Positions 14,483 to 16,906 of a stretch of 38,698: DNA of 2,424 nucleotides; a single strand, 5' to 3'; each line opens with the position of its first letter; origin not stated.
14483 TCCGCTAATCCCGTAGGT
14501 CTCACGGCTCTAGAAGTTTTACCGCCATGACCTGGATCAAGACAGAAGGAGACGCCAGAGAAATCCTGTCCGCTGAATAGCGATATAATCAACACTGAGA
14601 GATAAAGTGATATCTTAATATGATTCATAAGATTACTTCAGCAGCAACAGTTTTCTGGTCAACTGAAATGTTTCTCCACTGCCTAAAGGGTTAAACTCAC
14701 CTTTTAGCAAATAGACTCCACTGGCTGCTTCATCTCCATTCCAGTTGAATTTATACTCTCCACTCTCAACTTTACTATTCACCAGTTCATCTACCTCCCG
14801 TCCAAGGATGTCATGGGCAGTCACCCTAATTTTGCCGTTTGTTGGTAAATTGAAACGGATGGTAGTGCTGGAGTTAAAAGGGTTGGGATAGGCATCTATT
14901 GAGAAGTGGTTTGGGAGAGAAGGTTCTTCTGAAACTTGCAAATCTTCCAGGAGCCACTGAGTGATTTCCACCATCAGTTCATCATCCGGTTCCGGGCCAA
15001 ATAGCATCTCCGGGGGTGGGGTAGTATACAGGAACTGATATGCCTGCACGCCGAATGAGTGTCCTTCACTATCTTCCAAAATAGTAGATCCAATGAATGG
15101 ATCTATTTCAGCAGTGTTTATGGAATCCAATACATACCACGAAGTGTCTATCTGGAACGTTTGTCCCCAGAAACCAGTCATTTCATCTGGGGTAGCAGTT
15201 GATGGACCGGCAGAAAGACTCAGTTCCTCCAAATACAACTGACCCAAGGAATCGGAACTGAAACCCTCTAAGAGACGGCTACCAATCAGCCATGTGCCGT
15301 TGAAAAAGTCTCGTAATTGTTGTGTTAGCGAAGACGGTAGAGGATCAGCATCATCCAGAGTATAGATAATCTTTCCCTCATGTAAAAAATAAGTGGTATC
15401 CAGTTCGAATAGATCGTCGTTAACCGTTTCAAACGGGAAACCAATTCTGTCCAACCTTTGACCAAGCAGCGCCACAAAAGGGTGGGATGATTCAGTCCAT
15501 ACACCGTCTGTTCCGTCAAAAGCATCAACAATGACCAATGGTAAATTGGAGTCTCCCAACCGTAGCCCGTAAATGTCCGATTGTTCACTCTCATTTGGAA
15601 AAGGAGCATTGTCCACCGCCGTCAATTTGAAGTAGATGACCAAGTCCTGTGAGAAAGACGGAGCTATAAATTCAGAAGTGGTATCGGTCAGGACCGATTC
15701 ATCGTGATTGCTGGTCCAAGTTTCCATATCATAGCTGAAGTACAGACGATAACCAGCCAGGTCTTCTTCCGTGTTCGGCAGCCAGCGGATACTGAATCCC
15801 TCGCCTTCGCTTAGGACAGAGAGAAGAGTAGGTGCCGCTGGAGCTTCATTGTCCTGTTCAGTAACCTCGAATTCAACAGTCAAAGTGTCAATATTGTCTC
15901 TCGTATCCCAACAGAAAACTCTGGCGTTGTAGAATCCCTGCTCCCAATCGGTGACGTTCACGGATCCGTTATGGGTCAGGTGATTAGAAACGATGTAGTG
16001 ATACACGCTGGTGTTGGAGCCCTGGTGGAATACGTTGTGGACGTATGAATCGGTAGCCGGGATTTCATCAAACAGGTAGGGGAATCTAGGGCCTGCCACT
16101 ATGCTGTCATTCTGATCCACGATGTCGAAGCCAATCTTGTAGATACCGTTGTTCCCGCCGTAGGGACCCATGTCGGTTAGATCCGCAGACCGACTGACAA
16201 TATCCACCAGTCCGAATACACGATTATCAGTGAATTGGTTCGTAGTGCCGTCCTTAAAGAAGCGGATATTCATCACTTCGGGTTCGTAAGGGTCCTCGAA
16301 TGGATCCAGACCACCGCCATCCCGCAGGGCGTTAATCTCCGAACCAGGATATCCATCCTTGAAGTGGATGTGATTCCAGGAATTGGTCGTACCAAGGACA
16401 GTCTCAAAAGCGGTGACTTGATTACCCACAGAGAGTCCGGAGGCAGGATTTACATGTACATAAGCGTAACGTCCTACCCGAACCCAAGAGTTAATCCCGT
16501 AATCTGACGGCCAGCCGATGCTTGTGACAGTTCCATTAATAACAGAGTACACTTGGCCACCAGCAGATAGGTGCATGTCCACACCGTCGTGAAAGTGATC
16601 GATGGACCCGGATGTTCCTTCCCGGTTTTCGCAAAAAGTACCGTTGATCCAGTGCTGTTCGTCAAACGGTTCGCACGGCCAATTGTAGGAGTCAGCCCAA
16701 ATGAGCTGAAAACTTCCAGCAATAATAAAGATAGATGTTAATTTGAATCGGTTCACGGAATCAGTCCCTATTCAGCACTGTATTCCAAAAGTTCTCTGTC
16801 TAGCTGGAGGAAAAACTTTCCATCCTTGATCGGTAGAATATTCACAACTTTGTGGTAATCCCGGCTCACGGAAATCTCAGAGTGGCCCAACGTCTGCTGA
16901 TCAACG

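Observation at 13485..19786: Operon of T9SS-exported peptidoglycan-type hydrolases ending in cytoplasmic LdcA: processing of external rather than self murein?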

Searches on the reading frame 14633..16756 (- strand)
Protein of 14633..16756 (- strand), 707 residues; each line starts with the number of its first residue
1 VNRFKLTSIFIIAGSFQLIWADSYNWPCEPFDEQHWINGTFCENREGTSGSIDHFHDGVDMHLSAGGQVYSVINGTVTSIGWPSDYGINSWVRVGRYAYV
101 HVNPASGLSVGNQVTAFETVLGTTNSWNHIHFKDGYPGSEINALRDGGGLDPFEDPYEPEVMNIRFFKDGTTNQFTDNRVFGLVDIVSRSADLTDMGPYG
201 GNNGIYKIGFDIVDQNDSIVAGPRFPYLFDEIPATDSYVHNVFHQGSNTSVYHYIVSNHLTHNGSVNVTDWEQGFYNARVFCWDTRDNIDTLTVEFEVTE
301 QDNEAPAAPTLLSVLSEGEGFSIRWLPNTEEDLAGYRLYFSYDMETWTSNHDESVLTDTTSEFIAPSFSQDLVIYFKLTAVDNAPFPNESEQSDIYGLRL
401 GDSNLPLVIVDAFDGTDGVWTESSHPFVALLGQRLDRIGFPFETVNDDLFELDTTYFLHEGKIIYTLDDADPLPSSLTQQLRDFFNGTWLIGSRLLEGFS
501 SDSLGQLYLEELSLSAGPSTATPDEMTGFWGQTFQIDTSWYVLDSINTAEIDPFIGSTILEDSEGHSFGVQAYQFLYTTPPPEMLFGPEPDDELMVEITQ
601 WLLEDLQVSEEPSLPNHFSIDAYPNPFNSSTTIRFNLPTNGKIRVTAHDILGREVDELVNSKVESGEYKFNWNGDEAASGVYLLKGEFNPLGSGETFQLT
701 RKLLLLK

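Call 4: search_protein_families(library=pfam, proteins=[window:14633-16756:-], max_evalue=0.1)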
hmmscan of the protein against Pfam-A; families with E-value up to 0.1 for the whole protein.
window:14633-16756:- (707 aa): 3 families
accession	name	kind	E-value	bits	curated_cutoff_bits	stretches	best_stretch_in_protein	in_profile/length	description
PF18962.6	Por_Secre_tail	-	3.3e-07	30.9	27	1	623-685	2-61/75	Secretion system C-terminal sorting domain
PF01551.29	Peptidase_M23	-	2.9e-05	24.6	28.7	1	55-132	2-85/96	Peptidase family M23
PF13860.13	FlgD_ig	-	0.013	15.9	27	1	631-682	12-69/79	FlgD Ig-like domain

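Call 5: search_protein_families(library=ncbifam, proteins=[window:14633-16756:-], max_evalue=0.1)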
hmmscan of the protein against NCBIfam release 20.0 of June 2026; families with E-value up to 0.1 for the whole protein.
window:14633-16756:- (707 aa): 5 families
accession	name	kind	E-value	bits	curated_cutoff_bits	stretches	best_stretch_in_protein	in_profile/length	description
TIGR04183.1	Por_Secre_tail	domain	4.9e-07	29.6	23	1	623-685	2-57/72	T9SS type A sorting domain-containing protein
NF052323.1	T9SSA_dep_M6i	equivalog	1.3e-06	26.6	600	1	622-683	960-1021/1043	T9SS-dependent M6-like inactivated metalloprotease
NF033707.1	T9SS_sortase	equivalog_domain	2.1e-06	25.7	420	1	617-705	996-1094/1095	type IX secretion system sortase PorU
NF038113.1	T9SSA_dep_M36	equivalog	4.4e-05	21.8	885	1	620-687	794-856/869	T9SS-dependent M36 family metallopeptidase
NF052336.1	PdgHdaseHSB100310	equivalog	0.0034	16.8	500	1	43-133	48-140/316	peptidoglycan hydrolase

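Call 14: find_related_loci(query=window:14633-16756:-, collection=genome_contigs, flank=8000)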
Query window:14633-16756:- (707 aa) in genome_contigs; peptide patterns used: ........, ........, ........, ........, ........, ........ (x = any residue, [..] = any of these).
49 stretches matched a pattern; 32 encode a relative of the query (tblastn E <= 1e-3); 32 distinct loci.
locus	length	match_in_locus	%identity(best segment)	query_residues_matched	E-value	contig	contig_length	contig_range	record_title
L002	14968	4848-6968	78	1-707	0e+0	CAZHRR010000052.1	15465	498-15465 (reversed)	MAG TPA_asm: uncultured bacterium isolate SRP167671_co4_63 genome assembly, contig: NODE_2447_length_15465_cov_7.649578,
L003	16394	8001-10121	70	1-707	0e+0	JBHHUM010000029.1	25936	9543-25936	MAG: Fidelibacterota bacterium isolate S.5.sp3_bin.18 NODE_440_length_25936_cov_7.246436, whole genome shotgun sequence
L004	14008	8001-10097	46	23-707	0e+0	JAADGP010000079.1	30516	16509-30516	MAG: FCB group bacterium isolate M_MetaBat.123 contig-127_1719, whole genome shotgun sequence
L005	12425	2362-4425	46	18-677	6e-176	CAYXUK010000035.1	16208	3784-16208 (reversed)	MAG TPA_asm: uncultured bacterium isolate SRP077602_co3_64 genome assembly, contig: NODE_4980_length_16208_cov_16.765864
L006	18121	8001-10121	46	1-707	1e-172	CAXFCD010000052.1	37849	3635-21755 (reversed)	MAG TPA_asm: uncultured bacterium isolate ERR599111_maxbin2_57 genome assembly, contig: ERZ841489.173893, whole genome s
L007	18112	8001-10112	43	5-707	6e-169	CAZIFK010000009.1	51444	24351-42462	MAG TPA_asm: uncultured bacterium isolate binchicken_co62_21 genome assembly, contig: NODE_126_length_51444_cov_10.45095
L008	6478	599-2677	43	16-707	5e-168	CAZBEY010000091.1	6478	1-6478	MAG TPA_asm: uncultured bacterium isolate binchicken_co275_25 genome assembly, contig: NODE_21344_length_6478_cov_127.87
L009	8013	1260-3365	41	1-707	4e-166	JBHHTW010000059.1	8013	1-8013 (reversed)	MAG: Fidelibacterota bacterium isolate S.9.sp2_bin.29 NODE_1592_length_8013_cov_13.330988, whole genome shotgun sequence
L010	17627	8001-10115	44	1-707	3e-174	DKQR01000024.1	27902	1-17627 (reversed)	MAG TPA_asm: Candidatus Marinimicrobia bacterium UBA7303 UBA7303_contig_15635, whole genome shotgun sequence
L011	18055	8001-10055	43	9-707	3e-162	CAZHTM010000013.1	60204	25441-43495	MAG TPA_asm: uncultured bacterium isolate binchicken_co172_182 genome assembly, contig: NODE_266_length_60204_cov_32.471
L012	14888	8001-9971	45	3-657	2e-161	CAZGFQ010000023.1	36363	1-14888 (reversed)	MAG TPA_asm: uncultured bacterium isolate SRP200020_co2_109 genome assembly, contig: NODE_1314_length_36363_cov_194.0439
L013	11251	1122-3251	42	4-707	2e-160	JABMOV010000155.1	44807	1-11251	MAG: Candidatus Neomarinimicrobiota bacterium isolate bin.159 k141_6145188, whole genome shotgun sequence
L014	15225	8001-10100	42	10-707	4e-160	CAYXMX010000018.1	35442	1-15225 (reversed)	MAG TPA_asm: uncultured bacterium isolate binchicken_co275_144 genome assembly, contig: NODE_1232_length_35442_cov_46.05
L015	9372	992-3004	44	21-707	6e-158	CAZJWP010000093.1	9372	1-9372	MAG TPA_asm: uncultured bacterium isolate binchicken_co275_203 genome assembly, contig: NODE_11960_length_9372_cov_19.76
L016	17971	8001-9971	43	3-657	5e-156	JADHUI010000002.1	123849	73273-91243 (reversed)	MAG: Candidatus Neomarinimicrobiota bacterium isolate BS150m-G42 BS-150m-C70, whole genome shotgun sequence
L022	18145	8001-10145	41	4-707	2e-151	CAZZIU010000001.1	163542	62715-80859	MAG TPA_asm: uncultured bacterium isolate binchicken_co275_11 genome assembly, contig: NODE_19_length_163542_cov_24.9799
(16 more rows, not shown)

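Call 22: search_protein_families(library=pfam, proteins=[L007:10112-11527:+, L002:8328-10616:+, L002:10613-11527:+, L006:10134-10808:+, L002:6968-8386:+], max_evalue=0.01)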
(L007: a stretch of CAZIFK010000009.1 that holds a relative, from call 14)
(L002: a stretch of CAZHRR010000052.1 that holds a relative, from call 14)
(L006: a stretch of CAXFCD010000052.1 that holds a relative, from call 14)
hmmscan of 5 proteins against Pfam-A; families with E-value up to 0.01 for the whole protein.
L007:10112-11527:+ (471 aa): 2 families
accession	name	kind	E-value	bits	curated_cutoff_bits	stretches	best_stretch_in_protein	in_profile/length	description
PF02113.21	Peptidase_S13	-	1.3e-85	288.3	22.8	1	39-470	5-443/444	D-Ala-D-Ala carboxypeptidase 3 (S13) family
PF13354.11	Beta-lactamase2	-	1.6e-09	37.9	22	1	277-447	53-214/214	Beta-lactamase enzyme family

L002:8328-10616:+ (762 aa): 6 families
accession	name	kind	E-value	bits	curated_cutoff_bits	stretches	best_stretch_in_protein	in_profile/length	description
PF01520.23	Amidase_3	-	2e-27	96.8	27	1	51-223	2-163/174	N-acetylmuramoyl-L-alanine amidase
PF13620.12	CarboxypepD_reg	-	1.7e-08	35.2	32.3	1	245-322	1-82/82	Carboxypeptidase regulatory-like domain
PF13860.13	FlgD_ig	-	7.4e-08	32.7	27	1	687-745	13-71/79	FlgD Ig-like domain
PF18962.6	Por_Secre_tail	-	1.1e-07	32.5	27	1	678-760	2-75/75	Secretion system C-terminal sorting domain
PF14686.12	fn3_3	-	0.00015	21.9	24.4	1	274-313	29-71/75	Polysaccharide lyase family 4, domain II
PF13715.12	CarbopepD_reg_2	-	0.00037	20.9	32.2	1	251-296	7-50/88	CarboxypepD_reg-like domain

L002:10613-11527:+ (304 aa): 1 family
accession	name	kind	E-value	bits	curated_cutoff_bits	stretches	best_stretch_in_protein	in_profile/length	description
PF07676.18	PD40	-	5.3e-05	23.5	20.9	0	227-239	12-24/38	WD40-like Beta Propeller Repeat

L006:10134-10808:+ (224 aa): 2 families
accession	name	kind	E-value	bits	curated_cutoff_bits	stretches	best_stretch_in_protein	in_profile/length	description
PF00117.34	GATase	-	6.2e-17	62.3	22.8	1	51-184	42-174/190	Glutamine amidotransferase class-I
PF07722.19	Peptidase_C26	-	4.6e-07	30.3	20.5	1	76-182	96-219/219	Peptidase C26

L002:6968-8386:+ (472 aa): 2 families
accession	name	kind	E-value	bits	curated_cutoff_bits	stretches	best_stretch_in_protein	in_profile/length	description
PF02113.21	Peptidase_S13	-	1.8e-90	304.3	22.8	1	37-457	3-430/444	D-Ala-D-Ala carboxypeptidase 3 (S13) family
PF13354.11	Beta-lactamase2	-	3.2e-07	30.3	22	1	293-448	69-214/214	Beta-lactamase enzyme family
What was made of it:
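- A second hydrolase-propeller pair, Amidase_3-CTD with PD40, is present in L002 (call 22).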

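Call 25: search_solved_structures(query=window:14633-16756:-, max_evalue=1, show_alignments=2)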
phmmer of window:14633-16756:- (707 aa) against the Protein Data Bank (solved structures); distinct sequences matched with E-value up to 1: 4.
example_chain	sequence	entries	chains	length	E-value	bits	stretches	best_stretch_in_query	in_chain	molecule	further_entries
9gy1_A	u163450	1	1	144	0.00013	23.6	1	53-134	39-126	Peptidase, M23 family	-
6ner_A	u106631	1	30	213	0.064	14.6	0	63-110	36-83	BMC-H tandem fusion protein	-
2b44_A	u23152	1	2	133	0.14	13.5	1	55-133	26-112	Glycyl-glycine endopeptidase lytM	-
2b0p_A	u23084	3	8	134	0.15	13.4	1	55-133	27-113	Glycyl-glycine endopeptidase lytM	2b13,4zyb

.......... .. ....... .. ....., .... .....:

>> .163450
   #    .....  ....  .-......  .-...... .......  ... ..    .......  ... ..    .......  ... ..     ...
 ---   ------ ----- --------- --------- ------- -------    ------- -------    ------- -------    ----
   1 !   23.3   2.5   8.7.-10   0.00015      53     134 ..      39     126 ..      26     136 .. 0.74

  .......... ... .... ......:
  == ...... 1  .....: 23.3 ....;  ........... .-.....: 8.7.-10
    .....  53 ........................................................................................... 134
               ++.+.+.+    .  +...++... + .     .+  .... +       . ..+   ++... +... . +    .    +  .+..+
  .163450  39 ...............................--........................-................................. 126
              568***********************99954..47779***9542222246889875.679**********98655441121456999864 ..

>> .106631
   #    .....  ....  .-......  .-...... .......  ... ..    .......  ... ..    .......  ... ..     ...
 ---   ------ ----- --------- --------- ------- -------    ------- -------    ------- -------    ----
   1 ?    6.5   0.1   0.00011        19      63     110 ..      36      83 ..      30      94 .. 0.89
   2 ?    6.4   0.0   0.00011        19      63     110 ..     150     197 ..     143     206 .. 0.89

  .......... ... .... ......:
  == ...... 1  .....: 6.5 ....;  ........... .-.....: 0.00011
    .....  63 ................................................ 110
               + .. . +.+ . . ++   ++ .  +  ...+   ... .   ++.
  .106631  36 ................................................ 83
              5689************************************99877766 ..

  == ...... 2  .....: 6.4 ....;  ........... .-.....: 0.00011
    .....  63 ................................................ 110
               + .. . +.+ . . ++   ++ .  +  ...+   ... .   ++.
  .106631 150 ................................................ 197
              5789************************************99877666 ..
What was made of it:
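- On Peptidase M23 (PF01551): Aligned to M23 peptidase 9gy1 and to LytM (call 25).
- Closest known: LytM/lysostaphin-type M23 peptidoglycan endopeptidases. Same: The best solved matches are M23 peptidases and LytM (call 25).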

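Call 30: find_homologous_proteins(query=window:14633-16756:-, max_evalue=1e-10)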
Query window:14633-16756:- (707 aa): 129 proteins with E <= 1e-10 among 8000 candidates; the best 120 are listed.
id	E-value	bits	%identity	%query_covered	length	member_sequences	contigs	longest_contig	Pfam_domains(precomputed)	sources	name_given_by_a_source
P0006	0.0e+0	1600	97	100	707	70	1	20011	PF18962.8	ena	-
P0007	0.0e+0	1386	83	99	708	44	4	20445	PF18962.8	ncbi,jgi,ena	-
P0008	0.0e+0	1273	77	100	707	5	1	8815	PF01551.30,PF18962.8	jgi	-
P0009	0.0e+0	1171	70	100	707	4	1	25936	PF18962.8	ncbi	ncbi:MAG: T9SS type A sorting domain-containing protein [Fidelibacterota bacterium]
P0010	5.5e-273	926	59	97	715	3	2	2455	PF18962.8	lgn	-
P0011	7.0e-272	922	58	97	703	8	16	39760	PF01551.30,PF18962.8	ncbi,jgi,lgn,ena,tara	tara:strand:- start:5892 stop:8003 length:2112 start_codon:yes stop_codon:yes gene_type:complete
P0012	5.6e-181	622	46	98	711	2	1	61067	PF18962.8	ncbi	ncbi:MAG: T9SS type A sorting domain-containing protein [Fidelibacterota bacterium]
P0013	5.0e-180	618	44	100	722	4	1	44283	PF18962.8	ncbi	-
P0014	6.0e-180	618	46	97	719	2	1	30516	PF18962.8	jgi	-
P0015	1.0e-177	611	48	93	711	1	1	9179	PF18962.8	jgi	jgi:hypothetical protein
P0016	3.6e-177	609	46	100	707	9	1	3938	PF01551.30,PF18962.8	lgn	-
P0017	7.6e-176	605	46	100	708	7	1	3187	-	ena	-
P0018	5.3e-173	595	44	95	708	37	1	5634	PF18962.8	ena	-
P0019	1.6e-172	594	45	100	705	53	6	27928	PF01551.30,PF18962.8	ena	-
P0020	1.1e-170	588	45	93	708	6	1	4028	PF18962.8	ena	-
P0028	1.9e-163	564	44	96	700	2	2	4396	PF01551.30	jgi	-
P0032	1.9e-161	557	42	100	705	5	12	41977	PF01551.30,PF18962.8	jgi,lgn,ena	-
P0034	1.2e-160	554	43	99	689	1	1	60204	PF01551.30,PF18962.8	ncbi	-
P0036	7.4e-160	552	43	97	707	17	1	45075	PF01551.30,PF18962.8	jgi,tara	tara:strand:- start:694 stop:2817 length:2124 start_codon:yes stop_codon:yes gene_type:complete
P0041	5.8e-157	542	43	99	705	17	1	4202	PF01551.30,PF18962.8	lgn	-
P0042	2.3e-156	540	44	97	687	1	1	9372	PF01551.30,PF18962.8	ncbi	-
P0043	3.7e-156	540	42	99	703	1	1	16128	PF01551.30,PF18962.8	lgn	-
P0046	9.8e-153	528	42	98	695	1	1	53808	PF01551.30,PF18962.8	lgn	-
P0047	7.6e-152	525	43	98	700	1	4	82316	PF01551.30,PF18962.8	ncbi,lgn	ncbi:MAG: peptidoglycan DD-metalloendopeptidase family protein [Fidelibacterota bacterium]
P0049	1.7e-148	514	42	97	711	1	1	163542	PF01551.30,PF18962.8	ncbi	-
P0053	3.0e-142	494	39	99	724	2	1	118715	PF01551.30,PF18962.8,PF13860.13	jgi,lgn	-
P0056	1.6e-141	491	39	97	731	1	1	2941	PF01551.30,PF18962.8,PF13860.13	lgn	-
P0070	1.4e-131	458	38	100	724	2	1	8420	PF01551.30,PF18962.8,PF13860.13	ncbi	-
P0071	1.4e-131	458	37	99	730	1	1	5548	PF01551.30,PF18962.8,PF13860.13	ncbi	-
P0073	1.8e-129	451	45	73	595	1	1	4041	PF01551.30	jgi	jgi:hypothetical protein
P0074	1.9e-128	448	39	98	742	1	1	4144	PF01551.30,PF13860.13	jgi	-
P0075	2.1e-128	448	47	63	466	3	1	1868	PF01551.30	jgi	jgi:hypothetical protein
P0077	2.1e-127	444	37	99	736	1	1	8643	PF01551.30,PF18962.8,PF13860.13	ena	-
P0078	3.7e-126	440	39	98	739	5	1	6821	PF01551.30,PF13860.13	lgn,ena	-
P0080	1.1e-125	439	38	100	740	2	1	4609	PF01551.30,PF18962.8,PF13860.13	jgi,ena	-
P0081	2.2e-125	438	38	97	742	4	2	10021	PF01551.30,PF18962.8,PF13860.13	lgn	-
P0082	4.8e-125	437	38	99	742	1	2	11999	PF01551.30,PF13860.13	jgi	jgi:hypothetical protein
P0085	2.5e-123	431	39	87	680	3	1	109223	PF01551.30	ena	-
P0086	2.9e-123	431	37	98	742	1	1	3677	PF01551.30,PF18962.8,PF13860.13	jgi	jgi:hypothetical protein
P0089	9.7e-122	426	37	99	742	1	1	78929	PF01551.30,PF13860.13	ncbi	-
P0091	5.8e-119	417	37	97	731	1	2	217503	PF01551.30,PF13860.13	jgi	jgi:hypothetical protein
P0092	3.0e-118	414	37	94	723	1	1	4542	PF01551.30,PF13860.13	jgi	-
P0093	8.7e-118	413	44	65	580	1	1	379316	PF01551.30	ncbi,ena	-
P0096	2.2e-111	392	36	97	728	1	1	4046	PF01551.30,PF18962.8,PF13860.13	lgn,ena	-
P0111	8.6e-101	356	50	52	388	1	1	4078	PF01551.30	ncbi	-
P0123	4.5e-85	305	32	99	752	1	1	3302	PF01551.30,PF18962.8,PF13860.13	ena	-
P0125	4.4e-82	295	31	97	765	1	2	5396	PF01551.30,PF18962.8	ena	-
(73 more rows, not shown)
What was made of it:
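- On Peptidase M23 (PF01551): Many orthologues do carry a precomputed PF01551 hit (call 30).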

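Call 50: predict_structure(alignment_id=A2)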
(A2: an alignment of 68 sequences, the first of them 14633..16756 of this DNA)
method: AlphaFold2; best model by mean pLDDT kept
length: 707 residues; sequences in the alignment: 68
mean_pLDDT: 90.5   pTM: 0.69
mean pLDDT of the five models: 90.5, 90.4, 90.4, 90.0, 89.5
residues with pLDDT >= 90: 505; 70-90: 160; 50-70: 34; < 50: 8
segments of 3 or more residues with pLDDT < 50: 606-612
pLDDT, mean of each block of 10 residues (from residue 1): 78 67 59 73 92 93 89 92 95 95 95 90 92 92 86 86 97 95 98 81 92 97 96 93 95 97 96 97 95 97 94 95 96 97 96 96 95 96 94 97 83 90 94 93 97 90 96 96 94 96 97 95 92 89 94 94 96 95 83 89 60 67 72 89 94 93 90 85 94 89 82
secondary structure, 60 per line:
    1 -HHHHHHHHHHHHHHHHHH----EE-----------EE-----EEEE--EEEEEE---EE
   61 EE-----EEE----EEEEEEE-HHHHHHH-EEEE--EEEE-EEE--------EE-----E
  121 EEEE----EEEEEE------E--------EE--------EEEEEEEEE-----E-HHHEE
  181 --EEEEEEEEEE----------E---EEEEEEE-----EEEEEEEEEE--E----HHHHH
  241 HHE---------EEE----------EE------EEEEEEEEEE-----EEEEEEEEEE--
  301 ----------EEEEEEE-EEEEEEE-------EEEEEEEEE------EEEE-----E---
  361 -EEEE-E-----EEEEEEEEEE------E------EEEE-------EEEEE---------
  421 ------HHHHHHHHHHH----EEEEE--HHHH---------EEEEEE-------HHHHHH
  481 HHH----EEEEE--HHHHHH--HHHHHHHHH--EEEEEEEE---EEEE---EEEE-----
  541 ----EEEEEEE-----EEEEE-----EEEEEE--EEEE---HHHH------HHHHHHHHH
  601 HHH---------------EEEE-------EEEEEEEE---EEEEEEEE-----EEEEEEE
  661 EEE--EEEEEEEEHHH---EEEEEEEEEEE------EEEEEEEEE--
elements in order (helices of 4 or more, strands of 3 or more residues): H2-19 E44-47 E50-55 E59-62 E68-70 E75-81 H83-89 E91-94 E97-100 E102-104 E120-124 E129-134 E160-168 E183-192 E207-213 E219-228 H236-242 E253-255 E274-283 E289-298 E311-317 E319-325 E333-341 E348-351 E362-365 E373-382 E396-399 E407-411 H427-437 E442-446 H449-452 E462-467 H475-483 E488-492 H495-500 H503-511 E514-521 E525-528 E532-535 E545-551 E557-561 E567-572 E575-578 H582-585 H592-603 E619-622 E630-637 E641-648 E654-663 E666-673 E680-690 E697-705
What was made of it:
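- High-confidence M23 model (pLDDT 90.5) with surface-enzyme-like accessory domains: call 50. Ig, fn3 and alpha/beta accessory domains are typical of surface enzymes (call 50).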
